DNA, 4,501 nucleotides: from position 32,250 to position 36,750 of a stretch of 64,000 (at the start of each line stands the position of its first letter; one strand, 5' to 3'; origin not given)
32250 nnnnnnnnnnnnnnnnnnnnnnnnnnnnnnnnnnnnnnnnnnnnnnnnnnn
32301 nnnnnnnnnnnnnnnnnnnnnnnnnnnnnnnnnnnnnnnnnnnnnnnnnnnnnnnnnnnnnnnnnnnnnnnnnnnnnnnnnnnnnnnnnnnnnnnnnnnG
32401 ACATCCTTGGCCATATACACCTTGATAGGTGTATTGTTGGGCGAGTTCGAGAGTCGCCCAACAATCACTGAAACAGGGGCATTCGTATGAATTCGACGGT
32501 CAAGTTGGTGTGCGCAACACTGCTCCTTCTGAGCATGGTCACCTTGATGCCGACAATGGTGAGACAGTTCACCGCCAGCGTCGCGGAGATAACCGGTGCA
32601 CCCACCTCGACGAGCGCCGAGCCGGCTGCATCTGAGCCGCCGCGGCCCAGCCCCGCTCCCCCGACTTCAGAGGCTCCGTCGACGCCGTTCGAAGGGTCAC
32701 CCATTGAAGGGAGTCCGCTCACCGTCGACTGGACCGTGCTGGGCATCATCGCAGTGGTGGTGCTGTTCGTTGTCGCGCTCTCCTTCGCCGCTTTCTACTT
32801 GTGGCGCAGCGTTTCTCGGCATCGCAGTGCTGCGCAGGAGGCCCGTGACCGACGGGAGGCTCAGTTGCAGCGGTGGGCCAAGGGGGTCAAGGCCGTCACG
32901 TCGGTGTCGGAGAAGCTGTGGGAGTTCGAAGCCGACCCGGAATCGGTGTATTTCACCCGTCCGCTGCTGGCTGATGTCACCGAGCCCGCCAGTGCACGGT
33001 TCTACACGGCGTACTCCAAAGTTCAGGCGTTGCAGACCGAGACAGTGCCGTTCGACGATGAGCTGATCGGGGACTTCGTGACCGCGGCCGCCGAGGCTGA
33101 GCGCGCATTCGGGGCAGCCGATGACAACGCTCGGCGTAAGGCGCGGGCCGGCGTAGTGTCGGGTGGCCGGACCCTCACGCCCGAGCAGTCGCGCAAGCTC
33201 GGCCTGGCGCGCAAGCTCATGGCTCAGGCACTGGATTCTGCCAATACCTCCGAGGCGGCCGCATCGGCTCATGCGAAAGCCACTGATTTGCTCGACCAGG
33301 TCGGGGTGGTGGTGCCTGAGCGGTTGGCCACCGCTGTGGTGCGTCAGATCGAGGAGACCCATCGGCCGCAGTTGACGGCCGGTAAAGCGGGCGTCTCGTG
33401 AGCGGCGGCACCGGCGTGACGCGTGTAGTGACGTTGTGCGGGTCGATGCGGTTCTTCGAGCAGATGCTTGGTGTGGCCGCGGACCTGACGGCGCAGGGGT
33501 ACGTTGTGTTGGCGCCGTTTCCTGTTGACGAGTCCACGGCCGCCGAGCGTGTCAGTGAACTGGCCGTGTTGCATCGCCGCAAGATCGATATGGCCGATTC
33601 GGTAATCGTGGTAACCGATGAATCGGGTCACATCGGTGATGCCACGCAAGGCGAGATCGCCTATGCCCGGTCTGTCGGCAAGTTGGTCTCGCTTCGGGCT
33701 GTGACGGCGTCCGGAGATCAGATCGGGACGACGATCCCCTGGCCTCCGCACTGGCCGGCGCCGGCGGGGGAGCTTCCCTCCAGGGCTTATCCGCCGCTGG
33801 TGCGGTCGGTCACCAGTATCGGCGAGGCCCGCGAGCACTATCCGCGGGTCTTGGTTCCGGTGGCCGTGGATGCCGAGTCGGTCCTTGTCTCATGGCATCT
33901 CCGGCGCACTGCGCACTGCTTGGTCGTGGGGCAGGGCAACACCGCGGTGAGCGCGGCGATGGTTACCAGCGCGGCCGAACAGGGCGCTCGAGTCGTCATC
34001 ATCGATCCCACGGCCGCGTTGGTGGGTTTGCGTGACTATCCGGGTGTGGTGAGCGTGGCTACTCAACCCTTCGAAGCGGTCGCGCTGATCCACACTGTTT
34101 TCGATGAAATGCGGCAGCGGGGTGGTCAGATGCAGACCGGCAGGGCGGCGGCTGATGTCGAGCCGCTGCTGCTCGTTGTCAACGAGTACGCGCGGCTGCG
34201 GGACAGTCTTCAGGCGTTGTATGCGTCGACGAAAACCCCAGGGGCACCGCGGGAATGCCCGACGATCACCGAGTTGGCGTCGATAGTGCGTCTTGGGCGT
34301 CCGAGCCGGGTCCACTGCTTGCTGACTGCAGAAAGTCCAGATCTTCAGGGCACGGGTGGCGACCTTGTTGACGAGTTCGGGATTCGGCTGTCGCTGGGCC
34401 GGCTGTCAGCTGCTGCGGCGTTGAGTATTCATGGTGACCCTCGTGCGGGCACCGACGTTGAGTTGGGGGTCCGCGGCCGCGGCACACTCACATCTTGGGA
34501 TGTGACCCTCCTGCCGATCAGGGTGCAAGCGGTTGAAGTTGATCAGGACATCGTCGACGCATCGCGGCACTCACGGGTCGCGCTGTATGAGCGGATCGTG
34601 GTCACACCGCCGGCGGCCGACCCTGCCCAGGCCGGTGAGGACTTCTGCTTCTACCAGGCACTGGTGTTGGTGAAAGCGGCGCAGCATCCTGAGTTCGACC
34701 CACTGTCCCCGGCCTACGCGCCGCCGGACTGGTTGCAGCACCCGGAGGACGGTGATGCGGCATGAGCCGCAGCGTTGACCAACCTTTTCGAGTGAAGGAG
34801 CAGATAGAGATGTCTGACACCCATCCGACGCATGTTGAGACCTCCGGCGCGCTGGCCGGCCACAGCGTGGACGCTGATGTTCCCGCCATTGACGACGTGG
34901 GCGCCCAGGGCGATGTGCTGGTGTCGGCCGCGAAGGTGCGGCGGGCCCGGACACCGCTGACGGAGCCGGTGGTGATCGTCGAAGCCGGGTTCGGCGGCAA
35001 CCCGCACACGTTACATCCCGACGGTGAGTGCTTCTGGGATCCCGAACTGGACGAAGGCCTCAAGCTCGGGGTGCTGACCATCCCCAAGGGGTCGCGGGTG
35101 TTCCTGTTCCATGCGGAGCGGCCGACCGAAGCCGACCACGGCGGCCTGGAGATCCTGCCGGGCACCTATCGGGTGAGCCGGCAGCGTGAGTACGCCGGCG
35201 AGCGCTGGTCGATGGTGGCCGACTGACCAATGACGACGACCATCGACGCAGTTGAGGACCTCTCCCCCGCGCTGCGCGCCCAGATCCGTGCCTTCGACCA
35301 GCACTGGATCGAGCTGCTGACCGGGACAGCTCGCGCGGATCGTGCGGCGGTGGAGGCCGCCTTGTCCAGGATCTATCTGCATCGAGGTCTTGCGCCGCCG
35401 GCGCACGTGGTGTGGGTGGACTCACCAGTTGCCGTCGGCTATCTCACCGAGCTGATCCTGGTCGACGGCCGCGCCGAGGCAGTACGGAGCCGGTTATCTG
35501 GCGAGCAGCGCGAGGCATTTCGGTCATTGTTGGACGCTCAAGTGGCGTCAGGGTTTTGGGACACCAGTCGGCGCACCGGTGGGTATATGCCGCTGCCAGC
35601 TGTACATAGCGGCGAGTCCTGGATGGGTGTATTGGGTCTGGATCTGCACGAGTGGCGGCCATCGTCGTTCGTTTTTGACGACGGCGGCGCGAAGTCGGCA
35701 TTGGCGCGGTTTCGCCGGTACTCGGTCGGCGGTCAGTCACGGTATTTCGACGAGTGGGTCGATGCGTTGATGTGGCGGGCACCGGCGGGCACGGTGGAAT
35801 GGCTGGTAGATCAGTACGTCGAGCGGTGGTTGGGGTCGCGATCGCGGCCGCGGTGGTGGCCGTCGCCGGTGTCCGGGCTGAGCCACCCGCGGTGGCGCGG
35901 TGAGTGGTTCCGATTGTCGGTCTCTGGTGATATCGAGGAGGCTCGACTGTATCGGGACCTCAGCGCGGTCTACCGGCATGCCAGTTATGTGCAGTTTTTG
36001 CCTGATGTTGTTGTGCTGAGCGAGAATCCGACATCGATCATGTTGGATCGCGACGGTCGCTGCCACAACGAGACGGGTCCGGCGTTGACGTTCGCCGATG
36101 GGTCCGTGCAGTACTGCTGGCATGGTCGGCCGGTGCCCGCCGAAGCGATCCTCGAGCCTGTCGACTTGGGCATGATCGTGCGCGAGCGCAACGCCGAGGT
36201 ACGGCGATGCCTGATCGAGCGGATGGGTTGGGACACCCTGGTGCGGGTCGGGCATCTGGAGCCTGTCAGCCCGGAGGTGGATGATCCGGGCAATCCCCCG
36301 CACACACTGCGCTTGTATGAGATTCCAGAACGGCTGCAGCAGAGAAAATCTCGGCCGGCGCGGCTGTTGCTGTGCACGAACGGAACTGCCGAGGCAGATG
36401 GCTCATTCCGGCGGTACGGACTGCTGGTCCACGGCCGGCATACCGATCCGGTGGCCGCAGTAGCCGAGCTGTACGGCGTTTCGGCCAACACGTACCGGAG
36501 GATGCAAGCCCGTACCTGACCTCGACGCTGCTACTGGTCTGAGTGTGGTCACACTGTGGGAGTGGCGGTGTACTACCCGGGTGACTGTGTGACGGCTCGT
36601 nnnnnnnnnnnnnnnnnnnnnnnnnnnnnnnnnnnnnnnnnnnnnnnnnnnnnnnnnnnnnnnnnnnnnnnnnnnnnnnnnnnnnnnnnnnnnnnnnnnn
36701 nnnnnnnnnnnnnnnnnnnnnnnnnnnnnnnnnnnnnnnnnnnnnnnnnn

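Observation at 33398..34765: SLOG-like domain fused to a catalytically degenerate FtsK/VirD4-like domain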

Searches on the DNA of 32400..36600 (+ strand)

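Call 7: search_dna_similar(query=window:32400-36600:+, collection=plasmids, mode=near)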
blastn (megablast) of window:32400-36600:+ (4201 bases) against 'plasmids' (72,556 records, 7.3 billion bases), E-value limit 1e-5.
No match.
